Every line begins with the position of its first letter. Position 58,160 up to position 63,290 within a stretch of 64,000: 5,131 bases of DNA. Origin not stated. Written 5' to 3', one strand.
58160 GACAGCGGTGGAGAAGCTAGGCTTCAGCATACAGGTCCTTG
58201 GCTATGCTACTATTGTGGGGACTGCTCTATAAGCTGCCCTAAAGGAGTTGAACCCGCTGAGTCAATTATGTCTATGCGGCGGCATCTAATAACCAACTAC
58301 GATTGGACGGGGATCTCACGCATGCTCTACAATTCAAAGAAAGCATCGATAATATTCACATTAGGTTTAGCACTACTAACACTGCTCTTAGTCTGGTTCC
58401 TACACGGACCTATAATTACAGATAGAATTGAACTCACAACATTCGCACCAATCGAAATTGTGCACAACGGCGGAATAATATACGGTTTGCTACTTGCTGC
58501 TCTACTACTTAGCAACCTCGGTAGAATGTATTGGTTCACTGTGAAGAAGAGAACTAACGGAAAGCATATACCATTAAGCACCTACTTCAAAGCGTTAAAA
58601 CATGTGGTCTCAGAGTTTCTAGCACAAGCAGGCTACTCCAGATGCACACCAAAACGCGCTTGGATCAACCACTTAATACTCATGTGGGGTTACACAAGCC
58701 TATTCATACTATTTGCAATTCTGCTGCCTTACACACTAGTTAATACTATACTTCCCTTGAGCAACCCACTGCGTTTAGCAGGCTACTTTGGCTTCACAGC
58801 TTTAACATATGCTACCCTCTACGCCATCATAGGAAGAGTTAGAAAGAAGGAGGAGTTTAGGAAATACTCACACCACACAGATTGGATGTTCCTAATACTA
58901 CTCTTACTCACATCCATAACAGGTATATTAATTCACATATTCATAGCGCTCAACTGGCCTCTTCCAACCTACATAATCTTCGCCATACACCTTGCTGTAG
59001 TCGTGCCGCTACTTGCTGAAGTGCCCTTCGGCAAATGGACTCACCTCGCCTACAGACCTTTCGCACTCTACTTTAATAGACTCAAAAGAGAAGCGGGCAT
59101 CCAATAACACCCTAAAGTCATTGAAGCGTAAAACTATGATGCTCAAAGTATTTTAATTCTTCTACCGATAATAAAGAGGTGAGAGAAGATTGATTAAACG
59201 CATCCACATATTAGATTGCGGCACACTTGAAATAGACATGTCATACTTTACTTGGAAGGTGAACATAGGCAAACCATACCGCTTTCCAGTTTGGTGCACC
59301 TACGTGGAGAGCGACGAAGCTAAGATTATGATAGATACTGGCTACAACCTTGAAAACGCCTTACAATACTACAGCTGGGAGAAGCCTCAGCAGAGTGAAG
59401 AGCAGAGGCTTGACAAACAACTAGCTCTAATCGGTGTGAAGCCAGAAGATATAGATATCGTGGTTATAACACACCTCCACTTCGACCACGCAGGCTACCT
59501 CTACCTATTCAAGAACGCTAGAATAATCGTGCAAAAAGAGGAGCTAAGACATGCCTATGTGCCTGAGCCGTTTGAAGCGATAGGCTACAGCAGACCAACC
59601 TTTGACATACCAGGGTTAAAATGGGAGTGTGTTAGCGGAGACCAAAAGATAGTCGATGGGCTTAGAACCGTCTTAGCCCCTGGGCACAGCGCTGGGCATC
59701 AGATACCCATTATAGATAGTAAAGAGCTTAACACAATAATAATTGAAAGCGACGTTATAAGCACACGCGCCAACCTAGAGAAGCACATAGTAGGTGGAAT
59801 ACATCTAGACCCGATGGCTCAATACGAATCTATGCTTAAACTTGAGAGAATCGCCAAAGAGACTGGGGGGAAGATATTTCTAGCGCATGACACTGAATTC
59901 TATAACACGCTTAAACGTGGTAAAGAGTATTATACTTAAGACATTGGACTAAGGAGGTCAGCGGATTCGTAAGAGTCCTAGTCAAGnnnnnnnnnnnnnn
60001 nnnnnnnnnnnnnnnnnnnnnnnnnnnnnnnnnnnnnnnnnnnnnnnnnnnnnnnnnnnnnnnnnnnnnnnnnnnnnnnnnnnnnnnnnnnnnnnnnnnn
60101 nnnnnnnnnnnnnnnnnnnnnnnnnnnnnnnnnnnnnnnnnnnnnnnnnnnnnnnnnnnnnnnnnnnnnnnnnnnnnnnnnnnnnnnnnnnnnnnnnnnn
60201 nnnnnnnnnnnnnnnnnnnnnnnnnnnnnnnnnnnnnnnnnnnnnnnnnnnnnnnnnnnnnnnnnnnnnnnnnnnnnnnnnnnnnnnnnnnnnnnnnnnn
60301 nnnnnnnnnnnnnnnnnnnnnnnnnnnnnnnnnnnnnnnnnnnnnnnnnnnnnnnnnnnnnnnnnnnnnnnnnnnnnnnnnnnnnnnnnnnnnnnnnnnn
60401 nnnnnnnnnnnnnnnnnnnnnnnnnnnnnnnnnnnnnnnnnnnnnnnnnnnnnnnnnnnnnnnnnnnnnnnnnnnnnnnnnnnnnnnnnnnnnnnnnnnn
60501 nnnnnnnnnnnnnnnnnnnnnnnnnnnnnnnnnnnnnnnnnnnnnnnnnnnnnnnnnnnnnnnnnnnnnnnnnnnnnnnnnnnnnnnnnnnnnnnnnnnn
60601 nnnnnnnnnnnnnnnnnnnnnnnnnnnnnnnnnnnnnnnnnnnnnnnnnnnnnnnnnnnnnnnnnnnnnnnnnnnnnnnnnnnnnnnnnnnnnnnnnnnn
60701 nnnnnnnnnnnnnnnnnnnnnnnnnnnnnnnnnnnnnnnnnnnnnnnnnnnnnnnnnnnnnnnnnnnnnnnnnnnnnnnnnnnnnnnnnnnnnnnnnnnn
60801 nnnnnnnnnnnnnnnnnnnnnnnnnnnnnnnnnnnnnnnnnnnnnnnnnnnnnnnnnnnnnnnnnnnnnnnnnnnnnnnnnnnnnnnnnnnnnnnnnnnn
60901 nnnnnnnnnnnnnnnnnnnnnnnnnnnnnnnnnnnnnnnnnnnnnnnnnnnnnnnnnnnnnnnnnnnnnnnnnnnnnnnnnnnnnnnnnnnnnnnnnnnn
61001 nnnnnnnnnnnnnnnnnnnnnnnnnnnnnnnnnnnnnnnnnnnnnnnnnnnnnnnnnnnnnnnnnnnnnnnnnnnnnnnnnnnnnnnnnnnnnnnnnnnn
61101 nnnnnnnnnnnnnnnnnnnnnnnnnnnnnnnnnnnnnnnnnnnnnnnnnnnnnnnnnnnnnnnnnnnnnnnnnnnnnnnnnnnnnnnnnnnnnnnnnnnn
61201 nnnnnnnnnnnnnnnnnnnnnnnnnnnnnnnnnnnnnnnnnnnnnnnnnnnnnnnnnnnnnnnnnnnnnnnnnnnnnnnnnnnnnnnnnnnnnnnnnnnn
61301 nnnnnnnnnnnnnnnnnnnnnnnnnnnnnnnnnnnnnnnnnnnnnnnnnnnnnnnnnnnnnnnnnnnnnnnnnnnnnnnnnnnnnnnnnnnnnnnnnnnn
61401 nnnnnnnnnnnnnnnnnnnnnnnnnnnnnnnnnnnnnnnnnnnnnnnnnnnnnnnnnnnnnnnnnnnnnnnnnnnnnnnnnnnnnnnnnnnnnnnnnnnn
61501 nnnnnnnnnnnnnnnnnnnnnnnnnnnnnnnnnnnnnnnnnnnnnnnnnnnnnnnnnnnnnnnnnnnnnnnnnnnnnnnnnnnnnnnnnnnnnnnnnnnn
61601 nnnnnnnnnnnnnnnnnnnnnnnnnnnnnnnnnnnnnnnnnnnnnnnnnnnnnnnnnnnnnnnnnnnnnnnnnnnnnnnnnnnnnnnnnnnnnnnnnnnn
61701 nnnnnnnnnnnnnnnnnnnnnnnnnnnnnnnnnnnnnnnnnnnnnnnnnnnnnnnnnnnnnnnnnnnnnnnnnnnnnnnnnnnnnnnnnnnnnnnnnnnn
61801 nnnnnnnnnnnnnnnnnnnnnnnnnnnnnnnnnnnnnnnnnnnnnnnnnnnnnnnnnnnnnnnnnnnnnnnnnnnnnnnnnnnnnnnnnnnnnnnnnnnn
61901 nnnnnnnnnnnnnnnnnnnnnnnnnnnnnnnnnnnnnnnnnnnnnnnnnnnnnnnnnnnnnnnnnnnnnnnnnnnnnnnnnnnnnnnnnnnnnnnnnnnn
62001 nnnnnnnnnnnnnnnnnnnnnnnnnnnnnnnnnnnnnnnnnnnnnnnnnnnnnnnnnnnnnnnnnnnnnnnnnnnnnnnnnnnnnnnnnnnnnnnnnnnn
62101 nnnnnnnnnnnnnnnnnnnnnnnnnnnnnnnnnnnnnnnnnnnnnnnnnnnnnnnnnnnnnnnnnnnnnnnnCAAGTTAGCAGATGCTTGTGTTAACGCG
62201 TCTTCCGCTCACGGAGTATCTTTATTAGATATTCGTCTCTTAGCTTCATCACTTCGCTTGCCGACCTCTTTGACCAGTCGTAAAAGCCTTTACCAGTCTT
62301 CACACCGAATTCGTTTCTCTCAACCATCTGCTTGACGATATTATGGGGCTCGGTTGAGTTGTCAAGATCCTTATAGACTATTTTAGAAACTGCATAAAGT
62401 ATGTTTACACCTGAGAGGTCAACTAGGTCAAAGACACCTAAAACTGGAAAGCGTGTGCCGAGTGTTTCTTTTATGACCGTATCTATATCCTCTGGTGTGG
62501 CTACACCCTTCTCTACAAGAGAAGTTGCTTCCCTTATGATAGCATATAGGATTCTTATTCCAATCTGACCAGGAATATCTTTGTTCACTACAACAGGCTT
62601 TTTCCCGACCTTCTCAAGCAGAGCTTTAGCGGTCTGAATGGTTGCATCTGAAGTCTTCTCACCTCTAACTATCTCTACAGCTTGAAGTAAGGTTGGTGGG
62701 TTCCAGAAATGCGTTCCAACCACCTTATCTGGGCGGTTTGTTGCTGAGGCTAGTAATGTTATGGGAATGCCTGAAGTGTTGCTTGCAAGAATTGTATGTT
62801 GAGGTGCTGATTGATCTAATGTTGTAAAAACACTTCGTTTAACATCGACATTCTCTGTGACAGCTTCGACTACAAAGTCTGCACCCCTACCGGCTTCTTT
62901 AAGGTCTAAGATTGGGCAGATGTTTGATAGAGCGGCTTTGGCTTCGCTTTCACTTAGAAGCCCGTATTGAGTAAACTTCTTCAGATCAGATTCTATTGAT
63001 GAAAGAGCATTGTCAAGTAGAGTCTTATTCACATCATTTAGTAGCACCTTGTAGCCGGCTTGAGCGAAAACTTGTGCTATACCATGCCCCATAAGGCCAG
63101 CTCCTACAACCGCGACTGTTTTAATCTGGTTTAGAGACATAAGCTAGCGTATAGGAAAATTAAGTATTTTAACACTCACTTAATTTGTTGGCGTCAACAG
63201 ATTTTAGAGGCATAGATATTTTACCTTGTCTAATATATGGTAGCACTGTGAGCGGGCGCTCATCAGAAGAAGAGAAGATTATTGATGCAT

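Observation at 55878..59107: Complex-II-like pair in which the Fe-S subunit is fused to a NarI/DsrM-like six-helix membrane domain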

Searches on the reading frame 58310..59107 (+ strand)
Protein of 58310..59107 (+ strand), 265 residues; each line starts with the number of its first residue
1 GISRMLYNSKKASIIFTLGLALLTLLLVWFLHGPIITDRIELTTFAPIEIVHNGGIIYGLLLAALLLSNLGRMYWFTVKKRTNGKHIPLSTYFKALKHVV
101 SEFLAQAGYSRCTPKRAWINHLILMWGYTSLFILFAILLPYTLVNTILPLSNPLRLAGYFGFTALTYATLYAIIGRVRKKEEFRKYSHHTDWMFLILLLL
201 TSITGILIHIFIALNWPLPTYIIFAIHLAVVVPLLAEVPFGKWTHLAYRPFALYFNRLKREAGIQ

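Call 3: search_protein_families(library=pfam, proteins=[window:58310-59107:+], max_evalue=1)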
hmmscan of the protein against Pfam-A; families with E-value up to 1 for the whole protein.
window:58310-59107:+ (265 aa): 1 family
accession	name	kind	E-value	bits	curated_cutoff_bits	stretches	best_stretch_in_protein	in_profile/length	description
PF02665.19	Nitrate_red_gam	-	0.007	16.4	22.9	1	162-213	94-145/217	Nitrate reductase gamma subunit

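Call 4: search_protein_families(library=ncbifam, proteins=[window:58310-59107:+], max_evalue=1)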
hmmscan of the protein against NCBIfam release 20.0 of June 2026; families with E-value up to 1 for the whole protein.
window:58310-59107:+ (265 aa): 5 families
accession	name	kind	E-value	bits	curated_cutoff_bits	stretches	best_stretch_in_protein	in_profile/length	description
NF038018.1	qmoC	equivalog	5.4e-24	85.3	300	1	5-255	104-360/360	quinone-interacting membrane-bound oxidoreductase complex subunit QmoC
NF011607.0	PRK15033.1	subfamily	6.7e-08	31.9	524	1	168-254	290-372/389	tricarballylate utilization 4Fe-4S protein TcuB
TIGR02484.1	CitB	equivalog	0.00015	21.1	246.6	1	187-254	289-353/372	tricarballylate utilization 4Fe-4S protein TcuB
NF045723.1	memb_anch_TmcC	equivalog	0.0069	15.9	240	1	153-252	109-201/218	TmcC family electron transfer complex membrane anchor subunit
NF004432.0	PRK05771.3-1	equivalog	0.22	9.9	1044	1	132-218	421-504/643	V-type ATP synthase subunit I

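Call 14: search_solved_structures(query=window:58310-59107:+, max_evalue=10, show_alignments=3)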
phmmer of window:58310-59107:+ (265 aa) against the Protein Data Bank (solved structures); distinct sequences matched with E-value up to 10: 1.
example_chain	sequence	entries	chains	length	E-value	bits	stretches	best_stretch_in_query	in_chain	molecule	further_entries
6hk6_A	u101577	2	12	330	1.8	11.2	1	176-252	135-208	Serine/threonine-protein kinase RIO2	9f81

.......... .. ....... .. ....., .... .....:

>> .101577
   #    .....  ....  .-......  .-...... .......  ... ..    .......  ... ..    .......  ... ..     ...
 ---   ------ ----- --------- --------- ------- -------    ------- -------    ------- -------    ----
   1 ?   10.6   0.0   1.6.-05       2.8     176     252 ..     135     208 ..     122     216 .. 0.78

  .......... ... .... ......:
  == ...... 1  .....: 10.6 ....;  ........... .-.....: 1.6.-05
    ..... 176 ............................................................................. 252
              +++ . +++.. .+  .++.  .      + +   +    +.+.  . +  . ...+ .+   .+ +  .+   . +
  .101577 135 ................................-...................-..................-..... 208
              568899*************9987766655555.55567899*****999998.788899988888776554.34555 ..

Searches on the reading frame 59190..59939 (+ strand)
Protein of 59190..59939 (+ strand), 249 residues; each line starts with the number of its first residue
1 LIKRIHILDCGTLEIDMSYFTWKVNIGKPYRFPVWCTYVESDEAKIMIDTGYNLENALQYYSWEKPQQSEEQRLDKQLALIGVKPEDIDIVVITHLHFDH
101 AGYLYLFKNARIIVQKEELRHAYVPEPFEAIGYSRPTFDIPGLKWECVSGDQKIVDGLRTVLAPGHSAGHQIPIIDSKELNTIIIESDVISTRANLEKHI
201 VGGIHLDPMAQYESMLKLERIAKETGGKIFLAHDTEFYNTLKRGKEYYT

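Call 27: search_protein_families(library=ncbifam, proteins=[window:59190-59939:+], max_evalue=0.00001)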
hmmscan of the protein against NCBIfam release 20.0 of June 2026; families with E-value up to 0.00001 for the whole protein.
window:59190-59939:+ (249 aa): 8 families
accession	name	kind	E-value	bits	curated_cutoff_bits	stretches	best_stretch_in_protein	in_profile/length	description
NF047925.1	pyridox_lacton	equivalog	4.5e-66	223.4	325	1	4-248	5-267/268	4-pyridoxolactonase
NF045699.1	AHLLactAiiA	equivalog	1.6e-41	142.2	375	1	1-241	1-244/251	quorum-quenching N-acyl homoserine lactonase AiiA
NF045700.1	AHLLactAttM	equivalog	2.1e-34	119.2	390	1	4-243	3-255/257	AttM family quorum-quenching N-acyl homoserine lactonase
NF047976.1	lactonase_AhlS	equivalog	7.1e-29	100.7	475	1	4-248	4-274/276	AhlS family quorum-quenching N-acyl homoserine lactonase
NF047919.1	lactonase_YtnP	equivalog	2e-17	63.3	425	1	38-238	51-258/274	YtnP family quorum-quenching lactonase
NF047979.1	lactonase_AidB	equivalog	2.8e-09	36.6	360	1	76-193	82-210/271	AidB family quorum-quenching N-acyl homoserine lactonase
NF000469.2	CAR_gen_B3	exception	4.9e-06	25.8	500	1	76-122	101-150/311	CAR family subclass B3 metallo-beta-lactamase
TIGR03675.1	arCOG00543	equivalog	7.2e-06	24.5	580.2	0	36-108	190-250/631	beta-CASP ribonuclease aCPSF1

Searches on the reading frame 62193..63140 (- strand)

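Call 27: search_protein_families(library=ncbifam, proteins=[window:62193-63140:-], max_evalue=0.00001)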
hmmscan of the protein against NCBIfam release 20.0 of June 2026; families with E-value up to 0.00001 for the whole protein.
window:62193-63140:- (315 aa): 19 families
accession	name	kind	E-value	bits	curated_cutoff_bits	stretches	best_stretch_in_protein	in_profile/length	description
NF004474.0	PRK05808.1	subfamily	3.3e-79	266.1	408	1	5-289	2-282/283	3-hydroxybutyryl-CoA dehydrogenase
NF006124.0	PRK08268.1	subfamily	9.2e-79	265.7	508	1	3-296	4-294/507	3-hydroxyacyl-CoA dehydrogenase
NF006722.0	PRK09260.1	equivalog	1.4e-71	241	429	1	6-293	2-285/289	3-hydroxyacyl-CoA dehydrogenase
NF042925.1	FHMPC_DH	equivalog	6.6e-71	239.1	500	1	8-309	2-300/304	5-formyl-3-hydroxy-2-methylpyridine 4-carboxylate 5-dehydrogenase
NF006125.0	PRK08269.1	equivalog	3.1e-67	227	427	1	5-312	4-319/334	3-hydroxybutyryl-CoA dehydrogenase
NF005715.0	PRK07530.1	equivalog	9.7e-66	222.1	420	1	5-292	3-286/292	3-hydroxybutyryl-CoA dehydrogenase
NF004699.0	PRK06035.1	equivalog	1.9e-64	217.7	500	1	5-282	2-278/294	3-hydroxyacyl-CoA dehydrogenase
NF008727.0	PRK11730.1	equivalog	1.8e-62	211.7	870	1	4-311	311-614/717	fatty acid oxidation complex subunit alpha FadB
TIGR02279.1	PaaC-3OHAcCoADH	equivalog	1.6e-61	208.7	669.4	1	4-297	3-293/503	3-hydroxyacyl-CoA dehydrogenase PaaH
NF005875.0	PRK07819.1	subfamily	1.3e-60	205.2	319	1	4-289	3-286/287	3-hydroxybutyryl-CoA dehydrogenase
NF004783.0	PRK06129.1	equivalog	8e-59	199.6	347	1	6-311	2-306/315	3-hydroxyacyl-CoA dehydrogenase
NF006143.0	PRK08293.1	equivalog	1.3e-55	188.7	312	1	5-291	3-289/291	3-hydroxyacyl-CoA dehydrogenase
TIGR02441.1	fa_ox_alpha_mit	equivalog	3.2e-55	187.5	964.65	1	5-293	334-617/737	fatty acid oxidation complex subunit alpha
NF008363.0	PRK11154.1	equivalog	1.2e-54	185.6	869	1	4-310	307-606/708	fatty acid oxidation complex subunit alpha FadJ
TIGR02437.1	FadB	equivalog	1.1e-53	182.7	933.55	1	4-311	311-614/714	fatty acid oxidation complex subunit alpha FadB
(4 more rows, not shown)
